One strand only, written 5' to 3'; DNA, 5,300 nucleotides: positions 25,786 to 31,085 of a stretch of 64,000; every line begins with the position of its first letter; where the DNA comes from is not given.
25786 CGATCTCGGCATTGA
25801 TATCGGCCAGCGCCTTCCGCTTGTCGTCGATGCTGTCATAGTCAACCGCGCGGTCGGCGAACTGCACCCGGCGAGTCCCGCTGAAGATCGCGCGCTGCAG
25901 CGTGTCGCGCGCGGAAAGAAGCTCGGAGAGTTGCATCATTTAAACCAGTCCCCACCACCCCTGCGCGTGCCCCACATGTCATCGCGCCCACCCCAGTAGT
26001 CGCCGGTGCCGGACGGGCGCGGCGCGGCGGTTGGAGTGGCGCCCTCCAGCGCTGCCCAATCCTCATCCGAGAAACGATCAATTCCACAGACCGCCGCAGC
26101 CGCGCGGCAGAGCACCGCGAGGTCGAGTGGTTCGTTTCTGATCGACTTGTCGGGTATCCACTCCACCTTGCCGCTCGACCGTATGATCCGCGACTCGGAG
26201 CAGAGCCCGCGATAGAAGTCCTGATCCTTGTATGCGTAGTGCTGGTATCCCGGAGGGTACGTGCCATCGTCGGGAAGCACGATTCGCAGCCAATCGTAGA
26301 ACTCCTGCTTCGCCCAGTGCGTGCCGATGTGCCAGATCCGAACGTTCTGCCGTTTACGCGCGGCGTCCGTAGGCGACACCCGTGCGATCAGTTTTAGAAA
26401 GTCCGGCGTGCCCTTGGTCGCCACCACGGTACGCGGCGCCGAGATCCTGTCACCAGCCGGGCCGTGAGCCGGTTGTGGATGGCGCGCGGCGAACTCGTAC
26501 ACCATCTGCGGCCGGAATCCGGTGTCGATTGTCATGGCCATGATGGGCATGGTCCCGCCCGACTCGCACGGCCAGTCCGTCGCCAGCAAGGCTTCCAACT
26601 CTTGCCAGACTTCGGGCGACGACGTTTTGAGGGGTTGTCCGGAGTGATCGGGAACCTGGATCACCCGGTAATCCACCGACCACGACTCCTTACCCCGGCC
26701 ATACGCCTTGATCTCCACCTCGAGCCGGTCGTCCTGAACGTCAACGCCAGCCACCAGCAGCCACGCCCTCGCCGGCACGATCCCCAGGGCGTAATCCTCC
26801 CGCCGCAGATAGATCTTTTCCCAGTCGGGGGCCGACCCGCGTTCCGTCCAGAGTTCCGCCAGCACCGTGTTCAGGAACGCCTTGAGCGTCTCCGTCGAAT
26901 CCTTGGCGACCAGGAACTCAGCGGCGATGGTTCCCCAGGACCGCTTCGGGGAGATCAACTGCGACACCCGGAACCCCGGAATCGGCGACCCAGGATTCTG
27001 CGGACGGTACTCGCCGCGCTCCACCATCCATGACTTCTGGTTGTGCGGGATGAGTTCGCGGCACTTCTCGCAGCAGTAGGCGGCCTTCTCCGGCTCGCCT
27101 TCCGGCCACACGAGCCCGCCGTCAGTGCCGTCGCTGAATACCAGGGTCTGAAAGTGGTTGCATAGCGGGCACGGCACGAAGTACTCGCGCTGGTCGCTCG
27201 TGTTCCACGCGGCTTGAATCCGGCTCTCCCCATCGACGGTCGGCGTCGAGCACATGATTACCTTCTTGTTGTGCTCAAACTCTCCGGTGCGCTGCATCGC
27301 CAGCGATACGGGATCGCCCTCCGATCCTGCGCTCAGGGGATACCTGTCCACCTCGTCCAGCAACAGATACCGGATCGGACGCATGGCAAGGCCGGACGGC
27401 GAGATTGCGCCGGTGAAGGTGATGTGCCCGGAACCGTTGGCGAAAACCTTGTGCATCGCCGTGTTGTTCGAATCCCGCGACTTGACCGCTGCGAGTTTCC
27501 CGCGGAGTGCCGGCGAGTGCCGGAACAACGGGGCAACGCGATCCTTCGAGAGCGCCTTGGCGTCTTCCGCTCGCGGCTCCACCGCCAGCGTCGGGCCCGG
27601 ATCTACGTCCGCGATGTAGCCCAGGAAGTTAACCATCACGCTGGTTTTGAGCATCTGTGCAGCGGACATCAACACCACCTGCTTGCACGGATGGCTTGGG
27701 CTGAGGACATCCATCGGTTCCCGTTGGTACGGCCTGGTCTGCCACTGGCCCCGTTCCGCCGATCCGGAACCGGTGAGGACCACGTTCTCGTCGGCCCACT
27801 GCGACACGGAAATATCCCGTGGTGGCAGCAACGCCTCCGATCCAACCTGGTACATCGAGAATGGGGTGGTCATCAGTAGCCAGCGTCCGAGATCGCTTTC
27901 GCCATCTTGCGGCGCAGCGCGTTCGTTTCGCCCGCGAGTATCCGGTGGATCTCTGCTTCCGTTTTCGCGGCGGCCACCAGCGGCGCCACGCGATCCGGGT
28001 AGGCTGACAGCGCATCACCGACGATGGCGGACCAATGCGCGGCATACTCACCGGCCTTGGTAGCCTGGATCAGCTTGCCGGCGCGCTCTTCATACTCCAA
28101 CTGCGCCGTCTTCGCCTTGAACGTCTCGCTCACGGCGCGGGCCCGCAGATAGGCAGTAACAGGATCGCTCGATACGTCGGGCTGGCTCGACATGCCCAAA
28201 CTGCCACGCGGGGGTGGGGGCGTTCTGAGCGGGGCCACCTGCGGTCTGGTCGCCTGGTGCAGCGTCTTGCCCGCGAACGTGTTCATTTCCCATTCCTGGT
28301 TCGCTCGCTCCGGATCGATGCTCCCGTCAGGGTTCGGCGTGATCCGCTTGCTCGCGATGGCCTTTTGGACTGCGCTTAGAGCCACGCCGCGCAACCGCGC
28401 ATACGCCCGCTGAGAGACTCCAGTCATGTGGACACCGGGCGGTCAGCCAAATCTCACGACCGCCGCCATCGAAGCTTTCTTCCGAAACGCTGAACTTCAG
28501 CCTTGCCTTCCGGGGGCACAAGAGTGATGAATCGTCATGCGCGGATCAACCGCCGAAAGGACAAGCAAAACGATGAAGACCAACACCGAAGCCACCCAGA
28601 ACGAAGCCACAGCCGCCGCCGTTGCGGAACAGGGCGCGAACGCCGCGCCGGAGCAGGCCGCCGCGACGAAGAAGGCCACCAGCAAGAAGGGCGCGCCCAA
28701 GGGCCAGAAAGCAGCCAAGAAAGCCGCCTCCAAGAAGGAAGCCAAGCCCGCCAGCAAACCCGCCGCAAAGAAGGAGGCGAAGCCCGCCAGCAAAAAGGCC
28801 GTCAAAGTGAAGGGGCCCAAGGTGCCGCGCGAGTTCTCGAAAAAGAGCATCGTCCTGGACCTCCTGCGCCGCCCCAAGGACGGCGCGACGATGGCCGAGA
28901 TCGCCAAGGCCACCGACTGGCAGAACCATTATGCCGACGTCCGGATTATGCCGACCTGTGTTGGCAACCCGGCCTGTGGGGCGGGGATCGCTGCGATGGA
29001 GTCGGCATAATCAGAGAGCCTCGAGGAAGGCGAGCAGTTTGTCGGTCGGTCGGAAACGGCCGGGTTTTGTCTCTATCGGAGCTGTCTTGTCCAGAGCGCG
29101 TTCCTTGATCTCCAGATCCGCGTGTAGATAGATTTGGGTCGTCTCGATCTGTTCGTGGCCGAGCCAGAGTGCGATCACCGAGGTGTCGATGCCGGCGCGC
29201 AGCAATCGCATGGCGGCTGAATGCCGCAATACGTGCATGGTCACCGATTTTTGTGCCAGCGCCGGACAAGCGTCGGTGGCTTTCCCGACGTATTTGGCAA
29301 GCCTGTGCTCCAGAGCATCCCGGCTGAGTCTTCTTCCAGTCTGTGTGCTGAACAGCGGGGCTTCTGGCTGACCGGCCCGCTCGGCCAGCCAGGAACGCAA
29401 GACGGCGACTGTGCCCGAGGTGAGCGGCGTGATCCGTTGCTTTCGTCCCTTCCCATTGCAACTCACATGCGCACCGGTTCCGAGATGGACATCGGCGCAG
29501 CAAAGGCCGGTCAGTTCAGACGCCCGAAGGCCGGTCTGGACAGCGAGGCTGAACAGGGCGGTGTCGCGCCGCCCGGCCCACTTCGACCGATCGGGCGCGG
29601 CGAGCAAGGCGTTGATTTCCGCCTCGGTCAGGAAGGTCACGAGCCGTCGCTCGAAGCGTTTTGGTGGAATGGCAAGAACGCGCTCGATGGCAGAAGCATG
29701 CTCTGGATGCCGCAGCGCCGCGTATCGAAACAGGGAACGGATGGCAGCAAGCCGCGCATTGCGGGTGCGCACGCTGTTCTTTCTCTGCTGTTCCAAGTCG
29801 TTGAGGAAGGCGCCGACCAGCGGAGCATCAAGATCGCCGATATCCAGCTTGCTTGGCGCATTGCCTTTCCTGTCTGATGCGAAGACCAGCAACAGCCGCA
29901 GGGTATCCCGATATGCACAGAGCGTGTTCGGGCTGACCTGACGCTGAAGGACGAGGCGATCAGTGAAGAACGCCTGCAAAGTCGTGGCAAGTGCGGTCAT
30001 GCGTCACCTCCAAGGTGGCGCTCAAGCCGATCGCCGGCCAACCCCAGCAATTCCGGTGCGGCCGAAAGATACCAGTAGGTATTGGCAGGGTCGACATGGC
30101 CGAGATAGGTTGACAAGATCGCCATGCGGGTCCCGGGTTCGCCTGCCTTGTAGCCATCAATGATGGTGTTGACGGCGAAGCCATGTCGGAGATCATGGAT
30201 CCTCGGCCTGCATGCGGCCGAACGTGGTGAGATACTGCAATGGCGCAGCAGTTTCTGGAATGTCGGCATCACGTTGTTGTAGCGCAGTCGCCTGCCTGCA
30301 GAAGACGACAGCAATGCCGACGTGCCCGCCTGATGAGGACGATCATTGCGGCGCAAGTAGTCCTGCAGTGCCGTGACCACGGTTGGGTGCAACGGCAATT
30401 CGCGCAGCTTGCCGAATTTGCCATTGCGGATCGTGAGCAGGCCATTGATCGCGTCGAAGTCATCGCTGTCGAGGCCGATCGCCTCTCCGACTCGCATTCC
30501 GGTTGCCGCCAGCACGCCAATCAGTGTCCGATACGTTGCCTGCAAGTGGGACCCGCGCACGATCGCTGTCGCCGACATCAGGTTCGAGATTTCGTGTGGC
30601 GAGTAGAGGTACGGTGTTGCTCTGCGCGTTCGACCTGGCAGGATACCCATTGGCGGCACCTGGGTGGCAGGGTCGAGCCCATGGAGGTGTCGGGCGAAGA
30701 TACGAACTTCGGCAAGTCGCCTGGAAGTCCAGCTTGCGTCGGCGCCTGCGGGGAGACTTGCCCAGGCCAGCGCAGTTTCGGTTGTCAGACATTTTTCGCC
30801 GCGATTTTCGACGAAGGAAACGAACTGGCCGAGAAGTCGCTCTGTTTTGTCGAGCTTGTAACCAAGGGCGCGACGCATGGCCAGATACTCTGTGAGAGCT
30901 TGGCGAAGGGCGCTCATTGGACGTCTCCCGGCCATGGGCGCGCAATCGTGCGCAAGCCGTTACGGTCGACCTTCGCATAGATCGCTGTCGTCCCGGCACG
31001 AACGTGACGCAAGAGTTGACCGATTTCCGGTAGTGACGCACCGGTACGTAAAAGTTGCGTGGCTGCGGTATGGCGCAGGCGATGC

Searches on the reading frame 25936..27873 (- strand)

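Call 61: search_protein_families(library=phrogs, proteins=[window:25936-27873:-], max_evalue=0.001)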
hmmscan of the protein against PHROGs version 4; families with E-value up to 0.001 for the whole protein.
window:25936-27873:- (645 aa): 9 families
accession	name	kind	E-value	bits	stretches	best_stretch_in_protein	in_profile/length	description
phrog_15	-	head and packaging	3.4e-205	685.9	1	9-638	343-981/1330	terminase large subunit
phrog_21311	-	head and packaging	3.5e-39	135.9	1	100-294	2-194/218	terminase large subunit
phrog_675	-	head and packaging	1e-31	110.9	1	21-362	22-348/576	terminase large subunit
phrog_15657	-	unknown function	2.3e-21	77.4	1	298-465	28-187/230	-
phrog_16406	-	unknown function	2.6e-17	63.8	1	301-408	108-215/601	-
phrog_3925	-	head and packaging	4.5e-16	59.9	1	7-122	26-140/150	terminase large subunit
phrog_4145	-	head and packaging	2.5e-11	44.3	1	10-195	17-200/209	terminase large subunit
phrog_3028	-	unknown function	9.5e-11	42.9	1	436-612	11-171/203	-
phrog_12876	-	head and packaging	3.2e-05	24.7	1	150-251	43-136/235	terminase large subunit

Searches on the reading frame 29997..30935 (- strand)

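Call 62: search_protein_families(library=pfam, proteins=[window:29997-30935:-], max_evalue=0.001)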
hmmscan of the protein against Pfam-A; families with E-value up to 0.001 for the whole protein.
window:29997-30935:- (312 aa): 1 family
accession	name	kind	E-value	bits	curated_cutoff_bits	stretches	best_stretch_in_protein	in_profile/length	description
PF00589.27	Phage_integrase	-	1.8e-20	73.8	27.1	1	113-293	5-169/172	Phage integrase family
